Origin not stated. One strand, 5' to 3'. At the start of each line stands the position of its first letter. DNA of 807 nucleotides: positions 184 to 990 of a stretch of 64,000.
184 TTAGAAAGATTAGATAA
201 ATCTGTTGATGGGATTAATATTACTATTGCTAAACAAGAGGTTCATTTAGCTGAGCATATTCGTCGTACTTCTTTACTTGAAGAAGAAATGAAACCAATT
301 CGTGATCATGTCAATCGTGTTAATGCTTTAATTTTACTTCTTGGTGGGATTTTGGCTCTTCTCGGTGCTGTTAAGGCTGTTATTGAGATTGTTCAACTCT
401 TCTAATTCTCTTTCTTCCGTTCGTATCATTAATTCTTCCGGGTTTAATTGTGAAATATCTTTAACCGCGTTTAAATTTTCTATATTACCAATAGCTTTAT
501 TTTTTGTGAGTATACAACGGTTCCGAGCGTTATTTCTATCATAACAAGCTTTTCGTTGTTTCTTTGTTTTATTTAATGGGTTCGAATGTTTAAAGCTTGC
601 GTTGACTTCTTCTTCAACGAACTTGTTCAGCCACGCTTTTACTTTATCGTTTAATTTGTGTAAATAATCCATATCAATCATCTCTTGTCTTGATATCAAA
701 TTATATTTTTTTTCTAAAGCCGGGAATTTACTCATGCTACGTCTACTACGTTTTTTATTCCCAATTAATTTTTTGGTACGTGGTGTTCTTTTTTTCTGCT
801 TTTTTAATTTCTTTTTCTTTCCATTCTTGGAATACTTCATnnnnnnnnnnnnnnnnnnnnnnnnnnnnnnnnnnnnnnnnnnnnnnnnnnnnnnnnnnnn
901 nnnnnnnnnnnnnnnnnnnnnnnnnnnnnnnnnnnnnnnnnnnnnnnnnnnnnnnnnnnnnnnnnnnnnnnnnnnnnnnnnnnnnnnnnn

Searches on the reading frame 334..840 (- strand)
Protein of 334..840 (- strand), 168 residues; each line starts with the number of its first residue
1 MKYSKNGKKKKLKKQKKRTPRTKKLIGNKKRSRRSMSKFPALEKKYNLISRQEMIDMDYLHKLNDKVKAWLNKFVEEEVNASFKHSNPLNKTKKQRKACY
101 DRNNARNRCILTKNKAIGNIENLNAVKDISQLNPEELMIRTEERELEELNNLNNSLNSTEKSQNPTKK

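Call 60: search_protein_families(library=pfam, alignment_id=A3, max_evalue=0.0001)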
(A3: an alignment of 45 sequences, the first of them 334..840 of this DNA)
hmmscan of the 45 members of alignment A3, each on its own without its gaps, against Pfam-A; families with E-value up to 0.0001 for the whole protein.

A. member 1, window:334-840:- (168 aa): 0 families

B. families by the number of members that match (of 45 scanned): 29 families (the first 25 are shown)
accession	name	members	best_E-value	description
PF14528.11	LAGLIDADG_3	2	7.4e-09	LAGLIDADG-like domain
PF01327.26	Pep_deformylase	1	4.6e-46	Polypeptide deformylase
PF02511.20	Thy1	1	5.6e-36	Thymidylate synthase complementing protein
PF14216.11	DUF4326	1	9.8e-23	Domain of unknown function (DUF4326)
PF25311.1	WDGH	1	2.6e-21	WDGH domain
PF00692.24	dUTPase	1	5.1e-21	dUTPase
PF02945.21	Endonuclease_7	1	6.6e-20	Recombination endonuclease VII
PF18909.5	dGTP_diPhyd_N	1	2.3e-18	dATP/dGTP diphosphohydrolase, N-terminal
PF00154.27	RecA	1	6.7e-18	recA bacterial DNA recombination protein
PF01145.31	Band_7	1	4.6e-15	SPFH domain / Band 7 family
PF03167.25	UDG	1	5.2e-14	Uracil DNA glycosylase superfamily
PF00383.29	dCMP_cyt_deam_1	1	2.7e-13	Cytidine and deoxycytidylate deaminase zinc-binding region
PF13671.12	AAA_33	1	1.7e-12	AAA domain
PF00082.27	Peptidase_S8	1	1.3e-11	Subtilase family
PF07463.16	NUMOD4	1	3.3e-11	NUMOD4 motif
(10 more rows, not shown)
